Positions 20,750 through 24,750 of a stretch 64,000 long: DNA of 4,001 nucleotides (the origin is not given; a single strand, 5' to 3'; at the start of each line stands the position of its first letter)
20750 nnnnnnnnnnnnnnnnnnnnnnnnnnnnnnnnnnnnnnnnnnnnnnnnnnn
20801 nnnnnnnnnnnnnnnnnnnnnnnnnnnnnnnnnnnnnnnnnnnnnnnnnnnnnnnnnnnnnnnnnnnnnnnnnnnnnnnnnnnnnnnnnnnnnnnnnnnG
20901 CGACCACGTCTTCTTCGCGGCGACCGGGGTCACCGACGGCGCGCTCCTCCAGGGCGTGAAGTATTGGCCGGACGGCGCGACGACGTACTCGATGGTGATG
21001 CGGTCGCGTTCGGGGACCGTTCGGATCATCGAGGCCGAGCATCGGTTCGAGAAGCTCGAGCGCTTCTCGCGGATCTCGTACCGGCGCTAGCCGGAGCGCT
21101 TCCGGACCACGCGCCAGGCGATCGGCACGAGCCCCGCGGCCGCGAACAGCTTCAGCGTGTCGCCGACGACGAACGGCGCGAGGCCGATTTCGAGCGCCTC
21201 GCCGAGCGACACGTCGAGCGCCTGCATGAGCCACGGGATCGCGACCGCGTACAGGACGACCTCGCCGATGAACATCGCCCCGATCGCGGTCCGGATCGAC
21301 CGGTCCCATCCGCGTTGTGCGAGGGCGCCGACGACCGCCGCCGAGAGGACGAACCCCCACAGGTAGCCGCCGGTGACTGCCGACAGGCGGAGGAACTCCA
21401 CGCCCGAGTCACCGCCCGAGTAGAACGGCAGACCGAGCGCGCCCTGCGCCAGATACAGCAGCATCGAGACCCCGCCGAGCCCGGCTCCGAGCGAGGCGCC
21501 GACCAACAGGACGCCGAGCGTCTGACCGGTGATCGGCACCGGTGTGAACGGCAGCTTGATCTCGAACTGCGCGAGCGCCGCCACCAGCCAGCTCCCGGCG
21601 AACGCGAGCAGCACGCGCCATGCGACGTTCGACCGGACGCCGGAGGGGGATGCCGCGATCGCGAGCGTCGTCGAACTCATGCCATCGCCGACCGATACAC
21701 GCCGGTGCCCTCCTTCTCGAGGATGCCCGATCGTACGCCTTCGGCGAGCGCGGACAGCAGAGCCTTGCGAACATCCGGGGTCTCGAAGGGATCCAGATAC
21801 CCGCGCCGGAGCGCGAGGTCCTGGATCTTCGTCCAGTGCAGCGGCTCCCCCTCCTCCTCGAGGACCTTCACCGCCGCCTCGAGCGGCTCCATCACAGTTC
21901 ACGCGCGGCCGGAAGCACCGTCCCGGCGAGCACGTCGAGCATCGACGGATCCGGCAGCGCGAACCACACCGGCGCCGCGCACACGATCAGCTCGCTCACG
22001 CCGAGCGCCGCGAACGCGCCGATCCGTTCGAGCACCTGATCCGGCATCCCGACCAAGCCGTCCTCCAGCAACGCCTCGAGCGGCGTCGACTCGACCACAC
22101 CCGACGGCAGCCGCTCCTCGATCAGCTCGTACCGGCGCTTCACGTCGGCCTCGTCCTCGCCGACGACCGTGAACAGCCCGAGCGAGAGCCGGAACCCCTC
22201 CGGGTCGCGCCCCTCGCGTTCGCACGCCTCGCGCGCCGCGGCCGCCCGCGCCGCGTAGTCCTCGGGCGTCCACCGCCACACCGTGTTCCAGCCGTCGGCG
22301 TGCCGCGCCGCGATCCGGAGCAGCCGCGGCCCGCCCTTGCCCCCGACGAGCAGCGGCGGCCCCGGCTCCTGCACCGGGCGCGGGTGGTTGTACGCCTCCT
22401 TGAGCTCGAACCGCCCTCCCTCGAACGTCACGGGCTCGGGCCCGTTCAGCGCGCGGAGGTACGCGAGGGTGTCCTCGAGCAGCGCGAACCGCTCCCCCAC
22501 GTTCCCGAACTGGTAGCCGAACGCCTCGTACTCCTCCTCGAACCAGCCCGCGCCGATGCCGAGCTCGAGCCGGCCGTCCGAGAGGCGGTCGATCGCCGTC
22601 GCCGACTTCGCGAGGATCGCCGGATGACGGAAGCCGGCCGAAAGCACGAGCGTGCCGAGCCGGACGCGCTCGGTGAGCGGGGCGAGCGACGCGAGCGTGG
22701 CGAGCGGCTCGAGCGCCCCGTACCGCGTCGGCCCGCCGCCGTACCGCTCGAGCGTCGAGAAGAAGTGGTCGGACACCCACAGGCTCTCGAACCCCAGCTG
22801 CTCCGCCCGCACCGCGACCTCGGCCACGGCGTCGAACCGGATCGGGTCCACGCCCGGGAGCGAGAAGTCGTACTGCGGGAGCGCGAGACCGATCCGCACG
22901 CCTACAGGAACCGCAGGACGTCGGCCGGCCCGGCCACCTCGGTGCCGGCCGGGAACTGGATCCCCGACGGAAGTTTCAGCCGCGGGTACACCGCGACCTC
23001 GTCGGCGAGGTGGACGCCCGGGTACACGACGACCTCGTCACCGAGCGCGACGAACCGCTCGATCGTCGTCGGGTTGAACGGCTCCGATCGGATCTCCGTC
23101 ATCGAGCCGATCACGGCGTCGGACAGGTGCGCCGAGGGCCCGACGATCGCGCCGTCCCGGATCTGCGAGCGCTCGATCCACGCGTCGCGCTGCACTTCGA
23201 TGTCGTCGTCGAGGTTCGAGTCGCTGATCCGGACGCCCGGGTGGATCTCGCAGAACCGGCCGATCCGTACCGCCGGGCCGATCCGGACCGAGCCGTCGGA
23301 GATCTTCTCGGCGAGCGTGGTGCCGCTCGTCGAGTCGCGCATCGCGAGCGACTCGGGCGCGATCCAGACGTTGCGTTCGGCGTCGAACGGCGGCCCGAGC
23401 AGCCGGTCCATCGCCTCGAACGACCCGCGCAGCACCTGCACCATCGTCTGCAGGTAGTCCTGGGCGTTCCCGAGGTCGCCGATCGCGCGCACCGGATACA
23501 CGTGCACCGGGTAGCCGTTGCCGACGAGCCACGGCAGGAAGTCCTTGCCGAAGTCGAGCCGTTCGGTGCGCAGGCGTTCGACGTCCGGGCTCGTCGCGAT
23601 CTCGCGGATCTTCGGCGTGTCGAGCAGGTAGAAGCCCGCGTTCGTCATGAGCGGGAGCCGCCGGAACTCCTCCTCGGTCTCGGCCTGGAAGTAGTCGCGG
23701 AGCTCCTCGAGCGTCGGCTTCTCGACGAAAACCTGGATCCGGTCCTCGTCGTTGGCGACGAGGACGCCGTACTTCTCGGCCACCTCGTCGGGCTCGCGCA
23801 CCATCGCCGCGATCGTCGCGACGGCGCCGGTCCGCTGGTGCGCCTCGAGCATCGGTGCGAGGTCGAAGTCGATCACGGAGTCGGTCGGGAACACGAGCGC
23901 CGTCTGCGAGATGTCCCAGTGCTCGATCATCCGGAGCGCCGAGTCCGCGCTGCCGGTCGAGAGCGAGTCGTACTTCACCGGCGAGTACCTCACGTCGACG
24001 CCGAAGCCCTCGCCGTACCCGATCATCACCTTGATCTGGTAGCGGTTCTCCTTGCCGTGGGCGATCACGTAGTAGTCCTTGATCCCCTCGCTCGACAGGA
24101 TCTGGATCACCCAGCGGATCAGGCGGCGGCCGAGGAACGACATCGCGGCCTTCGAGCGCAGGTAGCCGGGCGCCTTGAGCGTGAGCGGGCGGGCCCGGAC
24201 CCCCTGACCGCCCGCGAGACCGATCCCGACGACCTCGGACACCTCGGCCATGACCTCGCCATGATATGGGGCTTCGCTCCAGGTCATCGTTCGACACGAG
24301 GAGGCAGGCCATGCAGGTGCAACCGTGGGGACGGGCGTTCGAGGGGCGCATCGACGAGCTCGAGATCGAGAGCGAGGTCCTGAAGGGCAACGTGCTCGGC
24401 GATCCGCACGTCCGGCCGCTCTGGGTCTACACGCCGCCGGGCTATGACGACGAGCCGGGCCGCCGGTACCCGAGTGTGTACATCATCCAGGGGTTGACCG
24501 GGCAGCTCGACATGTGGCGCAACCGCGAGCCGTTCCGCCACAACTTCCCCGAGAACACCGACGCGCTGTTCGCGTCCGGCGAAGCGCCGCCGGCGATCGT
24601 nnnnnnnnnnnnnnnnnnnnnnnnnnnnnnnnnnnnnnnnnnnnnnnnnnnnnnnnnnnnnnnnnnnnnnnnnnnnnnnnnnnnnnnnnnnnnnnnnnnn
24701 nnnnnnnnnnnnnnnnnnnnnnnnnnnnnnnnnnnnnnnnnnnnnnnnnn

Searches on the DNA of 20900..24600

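Call 38: search_rna_families(source=window, start=20900, end=24600, threshold=evalue, max_evalue=1)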
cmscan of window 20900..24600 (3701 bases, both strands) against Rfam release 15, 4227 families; matches with E-value up to 1: 0.
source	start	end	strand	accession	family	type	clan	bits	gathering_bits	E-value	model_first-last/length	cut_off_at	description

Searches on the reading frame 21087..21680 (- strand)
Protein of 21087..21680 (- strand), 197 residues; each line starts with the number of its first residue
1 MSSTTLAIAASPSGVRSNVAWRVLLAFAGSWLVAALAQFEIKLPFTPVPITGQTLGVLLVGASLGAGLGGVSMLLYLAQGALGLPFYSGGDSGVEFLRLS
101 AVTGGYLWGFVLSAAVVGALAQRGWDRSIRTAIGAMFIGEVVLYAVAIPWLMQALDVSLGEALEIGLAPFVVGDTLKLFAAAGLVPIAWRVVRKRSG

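Call 3: search_protein_families(library=pfam, proteins=[window:21087-21680:-], max_evalue=0.01)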
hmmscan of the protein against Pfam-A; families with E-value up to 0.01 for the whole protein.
window:21087-21680:- (197 aa): 1 family
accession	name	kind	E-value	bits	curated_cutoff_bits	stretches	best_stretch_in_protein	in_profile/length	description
PF02632.19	BioY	-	4.7e-35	121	25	1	45-189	1-139/140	BioY family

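Call 4: search_protein_families(library=ncbifam, proteins=[window:21087-21680:-], max_evalue=0.01)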
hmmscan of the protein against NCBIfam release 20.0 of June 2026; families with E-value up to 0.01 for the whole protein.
window:21087-21680:- (197 aa): 0 families

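Call 48: search_solved_structures(query=window:21087-21680:-, max_evalue=0.001, show_alignments=1)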
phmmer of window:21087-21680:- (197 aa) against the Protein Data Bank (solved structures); distinct sequences matched with E-value up to 0.001: 1.
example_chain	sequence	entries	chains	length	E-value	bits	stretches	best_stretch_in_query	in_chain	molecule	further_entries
4dve_A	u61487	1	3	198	2.4e-06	30.8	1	40-181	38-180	Biotin transporter BioY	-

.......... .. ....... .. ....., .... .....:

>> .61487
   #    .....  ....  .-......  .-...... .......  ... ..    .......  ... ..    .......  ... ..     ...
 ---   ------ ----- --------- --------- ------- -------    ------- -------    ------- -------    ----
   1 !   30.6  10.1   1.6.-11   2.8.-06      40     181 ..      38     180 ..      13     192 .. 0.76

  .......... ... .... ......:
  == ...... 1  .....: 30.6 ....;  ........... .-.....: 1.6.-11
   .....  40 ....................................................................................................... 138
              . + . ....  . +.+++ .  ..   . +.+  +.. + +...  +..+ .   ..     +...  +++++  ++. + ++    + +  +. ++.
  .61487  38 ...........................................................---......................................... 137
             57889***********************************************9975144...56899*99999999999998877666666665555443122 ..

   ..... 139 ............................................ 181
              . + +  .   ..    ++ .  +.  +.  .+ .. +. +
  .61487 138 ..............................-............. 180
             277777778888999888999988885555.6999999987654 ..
